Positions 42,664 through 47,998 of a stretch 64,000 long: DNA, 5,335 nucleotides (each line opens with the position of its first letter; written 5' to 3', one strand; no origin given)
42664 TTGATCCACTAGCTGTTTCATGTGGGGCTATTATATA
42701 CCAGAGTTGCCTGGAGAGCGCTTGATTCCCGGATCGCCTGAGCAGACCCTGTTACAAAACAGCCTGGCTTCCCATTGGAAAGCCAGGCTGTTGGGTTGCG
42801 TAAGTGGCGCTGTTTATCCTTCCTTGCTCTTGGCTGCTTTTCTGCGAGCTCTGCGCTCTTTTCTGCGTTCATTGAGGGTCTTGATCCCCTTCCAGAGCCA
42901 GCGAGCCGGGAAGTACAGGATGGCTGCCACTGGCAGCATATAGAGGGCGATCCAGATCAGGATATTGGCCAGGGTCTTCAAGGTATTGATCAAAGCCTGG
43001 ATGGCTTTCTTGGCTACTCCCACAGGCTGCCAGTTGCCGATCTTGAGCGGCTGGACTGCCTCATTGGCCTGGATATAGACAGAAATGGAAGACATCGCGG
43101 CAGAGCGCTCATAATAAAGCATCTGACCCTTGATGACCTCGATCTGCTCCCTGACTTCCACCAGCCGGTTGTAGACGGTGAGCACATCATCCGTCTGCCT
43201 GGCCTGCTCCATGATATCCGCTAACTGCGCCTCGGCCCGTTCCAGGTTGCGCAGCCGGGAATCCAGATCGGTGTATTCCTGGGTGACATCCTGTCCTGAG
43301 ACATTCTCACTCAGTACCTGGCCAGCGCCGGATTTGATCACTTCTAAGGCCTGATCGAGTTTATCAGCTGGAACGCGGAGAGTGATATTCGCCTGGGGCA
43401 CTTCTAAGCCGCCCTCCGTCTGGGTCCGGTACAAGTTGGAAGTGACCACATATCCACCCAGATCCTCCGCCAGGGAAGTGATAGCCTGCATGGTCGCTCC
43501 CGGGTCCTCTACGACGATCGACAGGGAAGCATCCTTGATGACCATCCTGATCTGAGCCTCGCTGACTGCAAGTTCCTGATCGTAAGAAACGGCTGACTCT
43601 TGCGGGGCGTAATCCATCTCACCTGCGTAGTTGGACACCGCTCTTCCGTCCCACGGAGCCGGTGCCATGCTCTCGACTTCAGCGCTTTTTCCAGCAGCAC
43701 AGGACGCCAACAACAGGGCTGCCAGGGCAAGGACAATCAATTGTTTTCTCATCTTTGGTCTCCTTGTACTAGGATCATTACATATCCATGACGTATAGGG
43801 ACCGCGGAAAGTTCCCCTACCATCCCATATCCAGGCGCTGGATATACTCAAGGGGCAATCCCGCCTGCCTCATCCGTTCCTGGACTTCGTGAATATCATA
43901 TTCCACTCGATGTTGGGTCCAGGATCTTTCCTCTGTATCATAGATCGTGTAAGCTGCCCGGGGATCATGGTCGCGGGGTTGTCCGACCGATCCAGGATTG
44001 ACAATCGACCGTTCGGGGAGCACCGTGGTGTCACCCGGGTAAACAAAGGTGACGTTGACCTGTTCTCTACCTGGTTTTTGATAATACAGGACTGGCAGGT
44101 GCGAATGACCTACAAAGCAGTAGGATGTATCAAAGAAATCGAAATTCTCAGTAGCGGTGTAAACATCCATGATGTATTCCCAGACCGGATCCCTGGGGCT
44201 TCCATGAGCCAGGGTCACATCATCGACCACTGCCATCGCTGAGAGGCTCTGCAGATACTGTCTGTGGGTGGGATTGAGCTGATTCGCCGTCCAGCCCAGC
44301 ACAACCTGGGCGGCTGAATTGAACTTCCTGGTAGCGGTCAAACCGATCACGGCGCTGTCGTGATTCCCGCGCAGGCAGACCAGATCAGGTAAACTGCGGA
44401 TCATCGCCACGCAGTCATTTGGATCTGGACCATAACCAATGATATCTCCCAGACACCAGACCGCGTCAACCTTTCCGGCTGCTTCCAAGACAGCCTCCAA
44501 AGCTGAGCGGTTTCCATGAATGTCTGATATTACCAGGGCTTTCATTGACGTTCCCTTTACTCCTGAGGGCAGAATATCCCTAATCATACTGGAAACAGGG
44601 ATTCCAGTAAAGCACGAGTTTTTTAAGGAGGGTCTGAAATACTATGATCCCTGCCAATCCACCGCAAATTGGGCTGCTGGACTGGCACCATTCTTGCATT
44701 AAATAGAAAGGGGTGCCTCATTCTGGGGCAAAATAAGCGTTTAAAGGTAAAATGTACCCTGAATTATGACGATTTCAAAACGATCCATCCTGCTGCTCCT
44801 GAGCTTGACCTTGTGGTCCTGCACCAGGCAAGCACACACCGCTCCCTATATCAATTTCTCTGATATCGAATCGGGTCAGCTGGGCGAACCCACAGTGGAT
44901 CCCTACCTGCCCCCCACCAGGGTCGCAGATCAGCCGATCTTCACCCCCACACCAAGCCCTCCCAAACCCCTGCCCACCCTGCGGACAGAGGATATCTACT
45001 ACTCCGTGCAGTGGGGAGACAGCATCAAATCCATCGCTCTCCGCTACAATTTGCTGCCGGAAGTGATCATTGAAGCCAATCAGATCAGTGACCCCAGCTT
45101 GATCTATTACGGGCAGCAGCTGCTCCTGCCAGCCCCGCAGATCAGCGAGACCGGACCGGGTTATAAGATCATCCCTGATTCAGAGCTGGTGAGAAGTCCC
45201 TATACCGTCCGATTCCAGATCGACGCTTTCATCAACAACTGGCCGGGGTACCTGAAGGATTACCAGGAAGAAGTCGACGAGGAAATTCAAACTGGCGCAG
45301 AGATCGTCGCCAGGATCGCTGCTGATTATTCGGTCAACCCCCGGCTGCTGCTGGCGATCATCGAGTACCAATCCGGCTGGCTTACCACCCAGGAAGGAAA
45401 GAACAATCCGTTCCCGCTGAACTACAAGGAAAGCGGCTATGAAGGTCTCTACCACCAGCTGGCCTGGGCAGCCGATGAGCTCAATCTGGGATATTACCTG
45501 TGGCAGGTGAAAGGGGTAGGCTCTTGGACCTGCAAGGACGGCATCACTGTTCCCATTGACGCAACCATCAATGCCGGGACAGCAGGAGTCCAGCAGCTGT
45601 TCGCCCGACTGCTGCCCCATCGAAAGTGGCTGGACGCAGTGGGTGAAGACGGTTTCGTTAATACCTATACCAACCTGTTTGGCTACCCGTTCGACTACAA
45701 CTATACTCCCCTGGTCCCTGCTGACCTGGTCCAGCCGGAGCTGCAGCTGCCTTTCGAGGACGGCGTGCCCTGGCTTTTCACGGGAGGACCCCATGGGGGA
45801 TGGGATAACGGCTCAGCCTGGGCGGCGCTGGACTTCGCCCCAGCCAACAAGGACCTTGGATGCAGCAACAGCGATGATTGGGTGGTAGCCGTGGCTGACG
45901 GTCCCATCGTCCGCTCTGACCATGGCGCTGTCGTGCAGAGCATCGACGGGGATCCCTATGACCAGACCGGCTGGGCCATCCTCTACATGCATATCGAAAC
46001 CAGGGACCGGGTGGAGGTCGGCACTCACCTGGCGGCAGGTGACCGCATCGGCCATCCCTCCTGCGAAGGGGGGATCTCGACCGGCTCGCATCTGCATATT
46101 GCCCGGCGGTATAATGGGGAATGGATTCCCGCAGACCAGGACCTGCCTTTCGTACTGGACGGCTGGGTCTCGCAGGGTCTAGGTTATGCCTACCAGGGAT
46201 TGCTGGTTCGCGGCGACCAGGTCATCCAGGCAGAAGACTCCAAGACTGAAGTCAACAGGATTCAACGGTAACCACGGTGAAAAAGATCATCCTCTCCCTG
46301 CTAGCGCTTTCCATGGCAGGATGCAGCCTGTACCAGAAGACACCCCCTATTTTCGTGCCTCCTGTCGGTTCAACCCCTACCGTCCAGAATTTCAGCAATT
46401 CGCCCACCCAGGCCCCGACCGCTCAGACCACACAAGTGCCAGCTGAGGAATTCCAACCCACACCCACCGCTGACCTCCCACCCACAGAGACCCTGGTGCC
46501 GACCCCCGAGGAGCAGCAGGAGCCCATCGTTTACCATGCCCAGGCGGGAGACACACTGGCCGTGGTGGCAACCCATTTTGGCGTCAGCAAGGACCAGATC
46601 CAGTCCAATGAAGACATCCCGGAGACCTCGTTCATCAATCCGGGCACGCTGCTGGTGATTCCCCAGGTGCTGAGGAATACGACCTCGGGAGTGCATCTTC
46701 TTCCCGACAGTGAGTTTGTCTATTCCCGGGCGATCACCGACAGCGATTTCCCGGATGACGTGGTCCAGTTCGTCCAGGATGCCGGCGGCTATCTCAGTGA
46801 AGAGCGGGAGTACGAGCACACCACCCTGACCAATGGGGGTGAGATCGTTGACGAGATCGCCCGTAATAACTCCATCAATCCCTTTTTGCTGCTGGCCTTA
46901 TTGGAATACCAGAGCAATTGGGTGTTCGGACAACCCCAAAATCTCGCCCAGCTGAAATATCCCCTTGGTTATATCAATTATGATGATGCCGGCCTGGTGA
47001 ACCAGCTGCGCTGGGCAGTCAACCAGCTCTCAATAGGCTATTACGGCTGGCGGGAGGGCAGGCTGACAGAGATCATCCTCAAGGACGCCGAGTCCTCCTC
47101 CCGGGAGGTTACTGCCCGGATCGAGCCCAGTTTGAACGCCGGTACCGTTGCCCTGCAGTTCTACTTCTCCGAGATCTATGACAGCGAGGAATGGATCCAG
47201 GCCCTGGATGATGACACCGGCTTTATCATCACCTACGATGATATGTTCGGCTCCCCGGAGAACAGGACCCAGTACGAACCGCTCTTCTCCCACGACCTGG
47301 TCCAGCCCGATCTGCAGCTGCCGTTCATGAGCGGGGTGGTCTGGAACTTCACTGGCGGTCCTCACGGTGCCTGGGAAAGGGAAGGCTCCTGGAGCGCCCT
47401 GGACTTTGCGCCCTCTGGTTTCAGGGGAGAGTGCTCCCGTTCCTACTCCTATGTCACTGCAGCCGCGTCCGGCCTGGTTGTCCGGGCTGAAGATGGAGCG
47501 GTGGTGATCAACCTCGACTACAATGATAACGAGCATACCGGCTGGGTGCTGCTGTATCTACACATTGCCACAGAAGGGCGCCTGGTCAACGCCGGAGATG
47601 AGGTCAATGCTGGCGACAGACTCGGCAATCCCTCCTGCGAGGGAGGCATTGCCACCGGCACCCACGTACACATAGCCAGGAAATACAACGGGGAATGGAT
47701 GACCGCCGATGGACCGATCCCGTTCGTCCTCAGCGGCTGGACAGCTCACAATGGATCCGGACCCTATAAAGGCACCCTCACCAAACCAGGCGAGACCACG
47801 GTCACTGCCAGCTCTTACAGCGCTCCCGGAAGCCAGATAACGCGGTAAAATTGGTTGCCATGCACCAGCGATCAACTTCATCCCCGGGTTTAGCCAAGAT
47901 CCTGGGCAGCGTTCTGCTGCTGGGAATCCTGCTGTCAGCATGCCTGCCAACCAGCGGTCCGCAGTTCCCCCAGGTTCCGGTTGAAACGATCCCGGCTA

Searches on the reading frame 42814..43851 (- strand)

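Call 77: search_protein_families(library=pfam, proteins=[window:42814-43851:-], max_evalue=0.001)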
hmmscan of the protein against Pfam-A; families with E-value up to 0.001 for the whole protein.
window:42814-43851:- (345 aa): 1 family
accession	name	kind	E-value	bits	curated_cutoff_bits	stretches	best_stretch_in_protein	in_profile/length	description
PF14257.11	DUF4349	-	8.9e-48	162.9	27.7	1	102-314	1-210/213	Domain of unknown function (DUF4349)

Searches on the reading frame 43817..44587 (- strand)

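Call 77: search_protein_families(library=pfam, proteins=[window:43817-44587:-], max_evalue=0.001)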
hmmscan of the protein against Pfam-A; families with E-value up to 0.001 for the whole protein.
window:43817-44587:- (256 aa): 2 families
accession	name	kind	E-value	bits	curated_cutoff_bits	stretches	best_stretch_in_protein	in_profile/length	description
PF12850.12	Metallophos_2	-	1.2e-19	71.2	27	1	15-220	1-153/154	Calcineurin-like phosphoesterase superfamily domain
PF00149.33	Metallophos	-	2e-14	54.9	21.5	1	15-135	1-117/191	Calcineurin-like phosphoesterase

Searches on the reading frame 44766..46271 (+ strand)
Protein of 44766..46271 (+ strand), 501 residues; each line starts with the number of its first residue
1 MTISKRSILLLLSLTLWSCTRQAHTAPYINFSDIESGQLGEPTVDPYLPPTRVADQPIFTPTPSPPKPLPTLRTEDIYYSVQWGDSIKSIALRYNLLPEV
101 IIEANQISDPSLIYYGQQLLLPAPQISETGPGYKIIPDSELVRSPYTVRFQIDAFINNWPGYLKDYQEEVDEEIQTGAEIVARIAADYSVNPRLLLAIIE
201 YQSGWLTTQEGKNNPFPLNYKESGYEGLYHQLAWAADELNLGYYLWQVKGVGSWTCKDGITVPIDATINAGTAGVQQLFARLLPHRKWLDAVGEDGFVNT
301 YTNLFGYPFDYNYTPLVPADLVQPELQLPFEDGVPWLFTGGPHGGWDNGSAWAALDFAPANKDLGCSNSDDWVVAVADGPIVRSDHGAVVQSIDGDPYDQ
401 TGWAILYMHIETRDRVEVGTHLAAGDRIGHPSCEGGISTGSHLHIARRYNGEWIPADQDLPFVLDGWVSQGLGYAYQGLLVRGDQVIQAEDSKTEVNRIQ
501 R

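Call 77: search_protein_families(library=pfam, proteins=[window:44766-46271:+], max_evalue=0.001)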
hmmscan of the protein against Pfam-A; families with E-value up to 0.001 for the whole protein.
window:44766-46271:+ (501 aa): 3 families
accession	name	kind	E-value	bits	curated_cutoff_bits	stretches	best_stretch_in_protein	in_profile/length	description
PF01476.26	LysM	-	1.1e-09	38.5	20.9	1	79-122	1-43/43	LysM domain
PF01551.29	Peptidase_M23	-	1.3e-07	32.2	28.7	1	370-453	13-93/96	Peptidase family M23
PF23473.1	LysM3_LYK4_5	-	1.6e-07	31.7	29.3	1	79-122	5-47/48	LYK4/5 LysM3 domain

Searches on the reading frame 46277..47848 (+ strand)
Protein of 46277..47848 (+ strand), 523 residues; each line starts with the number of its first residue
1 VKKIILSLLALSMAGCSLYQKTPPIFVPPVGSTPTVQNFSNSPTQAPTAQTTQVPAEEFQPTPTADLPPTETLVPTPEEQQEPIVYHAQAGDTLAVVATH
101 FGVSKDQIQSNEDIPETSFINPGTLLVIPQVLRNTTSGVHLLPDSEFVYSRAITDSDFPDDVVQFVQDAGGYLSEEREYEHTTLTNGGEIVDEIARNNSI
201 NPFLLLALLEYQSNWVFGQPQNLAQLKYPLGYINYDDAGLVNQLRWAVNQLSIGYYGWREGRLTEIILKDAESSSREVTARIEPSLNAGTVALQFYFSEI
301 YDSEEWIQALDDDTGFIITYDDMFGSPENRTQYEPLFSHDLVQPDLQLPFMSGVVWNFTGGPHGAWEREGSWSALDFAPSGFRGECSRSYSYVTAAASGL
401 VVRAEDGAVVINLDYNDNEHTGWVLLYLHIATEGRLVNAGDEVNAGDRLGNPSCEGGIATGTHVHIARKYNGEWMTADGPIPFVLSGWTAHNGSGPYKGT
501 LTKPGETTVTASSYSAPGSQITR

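Call 77: search_protein_families(library=pfam, proteins=[window:46277-47848:+], max_evalue=0.001)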
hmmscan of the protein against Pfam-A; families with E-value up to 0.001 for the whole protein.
window:46277-47848:+ (523 aa): 2 families
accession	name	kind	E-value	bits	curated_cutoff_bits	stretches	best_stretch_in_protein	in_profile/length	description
PF01551.29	Peptidase_M23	-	3.3e-07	30.9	28.7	1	391-474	14-93/96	Peptidase family M23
PF01476.26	LysM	-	0.00053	20.3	20.9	0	86-129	1-43/43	LysM domain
